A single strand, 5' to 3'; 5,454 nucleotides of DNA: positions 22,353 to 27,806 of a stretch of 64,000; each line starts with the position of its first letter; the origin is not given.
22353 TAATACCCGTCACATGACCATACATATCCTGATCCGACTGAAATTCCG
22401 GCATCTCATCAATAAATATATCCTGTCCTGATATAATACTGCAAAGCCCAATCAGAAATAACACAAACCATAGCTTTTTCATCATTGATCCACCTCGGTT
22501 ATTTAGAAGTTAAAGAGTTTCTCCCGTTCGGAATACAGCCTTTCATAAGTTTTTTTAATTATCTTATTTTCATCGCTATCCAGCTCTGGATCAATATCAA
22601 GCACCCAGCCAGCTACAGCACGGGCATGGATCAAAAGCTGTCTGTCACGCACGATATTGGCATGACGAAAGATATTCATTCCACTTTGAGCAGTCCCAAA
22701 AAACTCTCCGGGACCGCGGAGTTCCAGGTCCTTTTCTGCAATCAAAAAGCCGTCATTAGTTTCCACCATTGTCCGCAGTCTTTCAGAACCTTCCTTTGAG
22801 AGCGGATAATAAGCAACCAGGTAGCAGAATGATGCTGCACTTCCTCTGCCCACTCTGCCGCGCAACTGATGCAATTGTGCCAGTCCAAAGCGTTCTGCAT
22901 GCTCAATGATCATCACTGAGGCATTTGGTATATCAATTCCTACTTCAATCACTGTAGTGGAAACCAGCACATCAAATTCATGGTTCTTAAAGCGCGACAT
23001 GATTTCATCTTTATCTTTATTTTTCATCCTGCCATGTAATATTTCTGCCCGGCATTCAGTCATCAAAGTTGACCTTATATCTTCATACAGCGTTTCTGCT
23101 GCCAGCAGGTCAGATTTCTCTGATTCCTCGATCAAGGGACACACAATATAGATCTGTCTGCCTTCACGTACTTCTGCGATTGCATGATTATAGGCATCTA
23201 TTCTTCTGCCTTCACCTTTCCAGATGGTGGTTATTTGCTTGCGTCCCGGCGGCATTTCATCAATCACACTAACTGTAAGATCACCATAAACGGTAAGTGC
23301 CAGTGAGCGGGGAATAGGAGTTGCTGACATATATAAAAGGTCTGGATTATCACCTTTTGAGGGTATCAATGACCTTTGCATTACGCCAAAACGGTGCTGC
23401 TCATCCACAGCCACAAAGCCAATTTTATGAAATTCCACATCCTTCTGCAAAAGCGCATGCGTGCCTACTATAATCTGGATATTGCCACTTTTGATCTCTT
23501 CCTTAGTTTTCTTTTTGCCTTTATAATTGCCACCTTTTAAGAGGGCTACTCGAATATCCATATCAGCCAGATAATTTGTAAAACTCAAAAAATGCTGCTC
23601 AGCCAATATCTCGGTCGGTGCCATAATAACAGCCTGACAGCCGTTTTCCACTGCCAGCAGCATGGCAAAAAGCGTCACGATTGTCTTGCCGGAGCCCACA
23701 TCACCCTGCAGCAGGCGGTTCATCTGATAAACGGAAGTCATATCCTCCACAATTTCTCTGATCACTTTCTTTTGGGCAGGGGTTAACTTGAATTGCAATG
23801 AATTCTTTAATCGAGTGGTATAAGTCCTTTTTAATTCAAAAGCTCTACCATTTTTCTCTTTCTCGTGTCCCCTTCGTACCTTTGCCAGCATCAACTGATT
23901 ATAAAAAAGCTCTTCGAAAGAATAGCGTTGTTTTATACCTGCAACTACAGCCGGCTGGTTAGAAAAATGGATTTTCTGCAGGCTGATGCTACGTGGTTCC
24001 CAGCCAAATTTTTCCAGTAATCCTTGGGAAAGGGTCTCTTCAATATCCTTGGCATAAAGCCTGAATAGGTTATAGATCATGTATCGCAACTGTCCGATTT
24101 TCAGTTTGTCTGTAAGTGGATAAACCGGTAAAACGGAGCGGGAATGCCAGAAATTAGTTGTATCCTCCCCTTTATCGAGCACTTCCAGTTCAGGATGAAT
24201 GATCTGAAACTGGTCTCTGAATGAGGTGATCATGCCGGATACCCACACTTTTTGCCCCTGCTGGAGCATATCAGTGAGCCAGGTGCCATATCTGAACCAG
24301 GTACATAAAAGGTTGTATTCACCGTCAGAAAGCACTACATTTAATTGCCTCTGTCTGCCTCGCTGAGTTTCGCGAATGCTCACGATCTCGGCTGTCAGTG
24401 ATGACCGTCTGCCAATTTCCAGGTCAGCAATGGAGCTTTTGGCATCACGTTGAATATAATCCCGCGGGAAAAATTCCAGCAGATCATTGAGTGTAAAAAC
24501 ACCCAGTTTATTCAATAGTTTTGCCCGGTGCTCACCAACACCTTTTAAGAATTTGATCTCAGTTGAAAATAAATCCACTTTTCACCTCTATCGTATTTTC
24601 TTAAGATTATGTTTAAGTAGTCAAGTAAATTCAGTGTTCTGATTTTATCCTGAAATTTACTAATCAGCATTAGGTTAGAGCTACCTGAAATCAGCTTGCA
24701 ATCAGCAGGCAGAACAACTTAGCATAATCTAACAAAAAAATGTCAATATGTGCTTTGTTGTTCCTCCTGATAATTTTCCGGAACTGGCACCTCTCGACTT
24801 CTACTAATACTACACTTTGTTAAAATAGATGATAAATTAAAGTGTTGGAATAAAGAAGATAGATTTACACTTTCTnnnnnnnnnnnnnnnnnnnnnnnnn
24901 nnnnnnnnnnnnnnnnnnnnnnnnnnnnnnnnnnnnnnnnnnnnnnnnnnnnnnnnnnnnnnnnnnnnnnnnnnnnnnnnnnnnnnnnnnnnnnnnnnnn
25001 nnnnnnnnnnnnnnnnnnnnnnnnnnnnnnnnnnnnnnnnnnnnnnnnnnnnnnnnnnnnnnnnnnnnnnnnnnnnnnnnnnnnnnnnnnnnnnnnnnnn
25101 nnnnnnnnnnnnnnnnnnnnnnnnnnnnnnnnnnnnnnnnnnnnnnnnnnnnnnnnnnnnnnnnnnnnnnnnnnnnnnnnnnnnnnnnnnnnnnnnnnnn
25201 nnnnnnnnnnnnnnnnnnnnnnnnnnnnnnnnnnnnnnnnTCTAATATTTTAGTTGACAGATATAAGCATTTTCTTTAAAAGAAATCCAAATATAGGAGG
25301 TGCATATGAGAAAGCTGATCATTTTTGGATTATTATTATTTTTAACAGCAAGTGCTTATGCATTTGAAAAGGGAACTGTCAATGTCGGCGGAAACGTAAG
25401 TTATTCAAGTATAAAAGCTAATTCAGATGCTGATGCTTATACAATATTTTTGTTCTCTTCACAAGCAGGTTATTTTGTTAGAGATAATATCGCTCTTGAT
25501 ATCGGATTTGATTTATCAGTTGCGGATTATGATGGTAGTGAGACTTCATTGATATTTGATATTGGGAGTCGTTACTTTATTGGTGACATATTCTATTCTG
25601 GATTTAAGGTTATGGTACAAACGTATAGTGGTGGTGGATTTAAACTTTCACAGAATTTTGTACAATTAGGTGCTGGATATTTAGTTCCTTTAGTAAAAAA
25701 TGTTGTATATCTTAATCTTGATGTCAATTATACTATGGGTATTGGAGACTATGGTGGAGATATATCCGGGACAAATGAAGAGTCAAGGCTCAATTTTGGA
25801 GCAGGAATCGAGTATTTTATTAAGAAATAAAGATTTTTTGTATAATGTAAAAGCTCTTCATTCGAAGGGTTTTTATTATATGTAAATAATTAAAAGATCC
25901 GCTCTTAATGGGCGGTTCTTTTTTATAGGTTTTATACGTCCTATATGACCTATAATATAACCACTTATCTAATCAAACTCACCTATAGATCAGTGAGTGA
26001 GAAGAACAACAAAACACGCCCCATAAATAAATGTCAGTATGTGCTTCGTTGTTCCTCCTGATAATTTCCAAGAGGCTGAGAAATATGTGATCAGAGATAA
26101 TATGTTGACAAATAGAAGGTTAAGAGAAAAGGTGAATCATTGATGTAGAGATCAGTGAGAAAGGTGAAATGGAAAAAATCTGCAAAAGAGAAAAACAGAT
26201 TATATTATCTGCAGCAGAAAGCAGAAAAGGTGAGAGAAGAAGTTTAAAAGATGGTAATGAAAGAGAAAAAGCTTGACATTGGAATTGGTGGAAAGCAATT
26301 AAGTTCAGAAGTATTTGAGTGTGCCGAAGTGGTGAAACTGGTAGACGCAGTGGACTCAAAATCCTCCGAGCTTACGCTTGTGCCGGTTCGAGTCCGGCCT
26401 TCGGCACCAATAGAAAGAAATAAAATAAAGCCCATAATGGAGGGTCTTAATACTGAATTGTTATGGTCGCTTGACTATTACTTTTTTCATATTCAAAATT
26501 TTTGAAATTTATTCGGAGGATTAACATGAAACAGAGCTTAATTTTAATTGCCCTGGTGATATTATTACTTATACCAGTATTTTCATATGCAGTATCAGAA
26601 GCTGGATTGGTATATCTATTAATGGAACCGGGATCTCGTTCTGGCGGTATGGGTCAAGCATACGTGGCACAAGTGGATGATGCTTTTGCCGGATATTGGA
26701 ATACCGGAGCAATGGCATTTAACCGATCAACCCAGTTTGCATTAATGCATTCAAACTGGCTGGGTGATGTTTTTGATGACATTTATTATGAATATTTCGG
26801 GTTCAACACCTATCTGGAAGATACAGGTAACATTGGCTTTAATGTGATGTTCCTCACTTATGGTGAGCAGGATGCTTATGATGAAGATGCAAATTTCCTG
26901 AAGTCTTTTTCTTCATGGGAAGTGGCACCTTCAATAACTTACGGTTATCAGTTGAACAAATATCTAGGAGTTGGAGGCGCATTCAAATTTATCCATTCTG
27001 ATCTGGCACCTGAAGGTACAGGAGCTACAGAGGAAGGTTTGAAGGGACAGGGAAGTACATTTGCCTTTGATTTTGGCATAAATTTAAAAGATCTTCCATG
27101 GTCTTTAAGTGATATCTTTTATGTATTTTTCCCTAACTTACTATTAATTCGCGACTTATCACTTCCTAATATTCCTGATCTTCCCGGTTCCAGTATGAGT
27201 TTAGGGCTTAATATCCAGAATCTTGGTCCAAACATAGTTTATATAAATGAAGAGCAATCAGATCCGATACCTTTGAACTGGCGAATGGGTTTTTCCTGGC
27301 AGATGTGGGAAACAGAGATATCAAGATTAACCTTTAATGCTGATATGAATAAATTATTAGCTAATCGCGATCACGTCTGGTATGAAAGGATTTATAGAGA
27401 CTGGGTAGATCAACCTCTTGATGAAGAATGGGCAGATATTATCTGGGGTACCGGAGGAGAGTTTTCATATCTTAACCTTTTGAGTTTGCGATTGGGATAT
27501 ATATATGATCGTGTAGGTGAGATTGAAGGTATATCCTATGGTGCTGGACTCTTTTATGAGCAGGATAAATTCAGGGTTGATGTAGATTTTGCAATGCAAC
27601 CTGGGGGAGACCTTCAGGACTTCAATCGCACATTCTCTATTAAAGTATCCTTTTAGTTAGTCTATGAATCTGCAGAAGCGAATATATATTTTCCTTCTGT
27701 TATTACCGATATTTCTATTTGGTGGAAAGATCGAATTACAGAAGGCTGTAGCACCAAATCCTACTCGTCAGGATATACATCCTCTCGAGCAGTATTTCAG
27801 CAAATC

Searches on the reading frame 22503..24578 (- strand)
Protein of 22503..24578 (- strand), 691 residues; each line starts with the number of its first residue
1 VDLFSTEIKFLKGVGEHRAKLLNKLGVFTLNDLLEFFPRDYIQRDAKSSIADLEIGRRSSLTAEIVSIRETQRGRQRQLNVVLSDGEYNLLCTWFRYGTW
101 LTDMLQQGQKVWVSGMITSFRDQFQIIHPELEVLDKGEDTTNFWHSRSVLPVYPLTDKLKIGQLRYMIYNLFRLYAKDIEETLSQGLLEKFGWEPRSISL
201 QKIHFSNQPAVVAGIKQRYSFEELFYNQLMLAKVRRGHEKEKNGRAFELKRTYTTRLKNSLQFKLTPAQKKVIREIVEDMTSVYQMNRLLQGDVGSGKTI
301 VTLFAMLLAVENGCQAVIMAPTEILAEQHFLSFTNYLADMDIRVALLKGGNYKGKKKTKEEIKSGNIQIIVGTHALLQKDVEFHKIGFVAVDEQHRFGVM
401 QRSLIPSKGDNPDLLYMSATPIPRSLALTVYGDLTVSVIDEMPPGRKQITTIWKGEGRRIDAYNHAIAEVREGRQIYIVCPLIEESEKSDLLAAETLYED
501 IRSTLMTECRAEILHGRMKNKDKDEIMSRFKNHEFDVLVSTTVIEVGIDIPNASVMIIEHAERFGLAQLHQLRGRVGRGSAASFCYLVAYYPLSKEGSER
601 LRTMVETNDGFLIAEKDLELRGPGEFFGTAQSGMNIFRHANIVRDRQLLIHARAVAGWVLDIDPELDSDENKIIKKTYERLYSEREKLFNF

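Call 36: search_protein_families(library=pfam, proteins=[window:22503-24578:-], max_evalue=0.001)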
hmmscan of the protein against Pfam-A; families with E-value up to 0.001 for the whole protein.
window:22503-24578:- (691 aa): 8 families
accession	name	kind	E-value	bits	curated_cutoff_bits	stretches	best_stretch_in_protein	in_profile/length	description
PF17191.10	RecG_wedge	-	5.7e-27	94.7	23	1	7-168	1-155/162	RecG wedge domain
PF00270.35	DEAD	-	1.1e-25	90.8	26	1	266-425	1-163/167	DEAD/DEAH box helicase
PF00271.37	Helicase_C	-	8.5e-25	87.6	23.5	1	466-578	9-108/110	Helicase conserved C-terminal domain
PF19833.4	RecG_dom3_C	-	6.3e-19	68.2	26.8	1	607-682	1-77/87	ATP-dependent DNA helicase RecG, domain 3, C-terminal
PF04851.21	ResIII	-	1.5e-15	58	22.5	1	263-421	2-162/164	Type III restriction enzyme, res subunit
PF01336.31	tRNA_anti-codon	-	1.5e-07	31.7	27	1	61-134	3-75/75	OB-fold nucleic acid binding domain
PF00176.29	SNF2-rel_dom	-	8.2e-07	28.8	24.9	1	277-426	6-168/290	SNF2-related domain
PF22590.2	Cas3-like_C_2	-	2.4e-06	28.2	27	1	494-579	15-104/106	CRISPR-associated nuclease/helicase Cas3, C-terminal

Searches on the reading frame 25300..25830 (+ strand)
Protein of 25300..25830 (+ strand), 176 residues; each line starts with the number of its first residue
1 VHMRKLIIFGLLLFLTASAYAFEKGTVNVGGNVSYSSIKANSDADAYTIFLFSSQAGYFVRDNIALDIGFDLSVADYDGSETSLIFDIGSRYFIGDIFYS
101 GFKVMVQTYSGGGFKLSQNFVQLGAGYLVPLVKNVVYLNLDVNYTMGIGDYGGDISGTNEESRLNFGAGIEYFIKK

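Call 36: search_protein_families(library=pfam, proteins=[window:25300-25830:+], max_evalue=0.001)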
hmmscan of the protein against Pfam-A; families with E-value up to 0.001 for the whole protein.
window:25300-25830:+ (176 aa): 0 families

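Call 75: find_homologous_proteins(query=window:25300-25830:+, max_evalue=0.001)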
Query window:25300-25830:+ (176 aa): 1 proteins with E <= 0.001 among 62 candidates.
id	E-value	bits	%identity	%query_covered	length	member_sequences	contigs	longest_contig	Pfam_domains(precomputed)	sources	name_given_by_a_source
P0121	1.5e-104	365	100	99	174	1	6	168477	-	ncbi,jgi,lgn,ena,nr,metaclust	ncbi:MAG: hypothetical protein RAO94_10510 [Candidatus Stygibacter australis]|nr:hypothetical protei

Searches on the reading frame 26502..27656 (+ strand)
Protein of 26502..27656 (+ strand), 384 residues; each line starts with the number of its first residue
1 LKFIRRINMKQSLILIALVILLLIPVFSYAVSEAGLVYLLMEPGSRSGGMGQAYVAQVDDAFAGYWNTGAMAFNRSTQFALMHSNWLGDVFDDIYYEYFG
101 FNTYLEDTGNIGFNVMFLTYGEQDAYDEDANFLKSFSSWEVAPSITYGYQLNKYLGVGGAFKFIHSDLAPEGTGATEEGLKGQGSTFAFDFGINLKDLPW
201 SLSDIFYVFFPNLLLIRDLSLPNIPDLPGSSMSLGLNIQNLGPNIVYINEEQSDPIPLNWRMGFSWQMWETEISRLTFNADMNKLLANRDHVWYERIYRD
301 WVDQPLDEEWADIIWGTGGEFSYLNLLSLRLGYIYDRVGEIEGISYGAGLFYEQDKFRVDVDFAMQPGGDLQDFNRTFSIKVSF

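Call 69: search_protein_families(library=pfam, proteins=[window:26502-27656:+], max_evalue=0.00001)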
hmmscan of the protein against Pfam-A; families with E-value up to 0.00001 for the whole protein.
window:26502-27656:+ (384 aa): 1 family
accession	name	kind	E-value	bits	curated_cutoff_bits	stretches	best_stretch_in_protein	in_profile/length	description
PF19572.5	PorV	-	7.8e-15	55.5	27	1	35-176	12-154/243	Type IX secretion system protein PorV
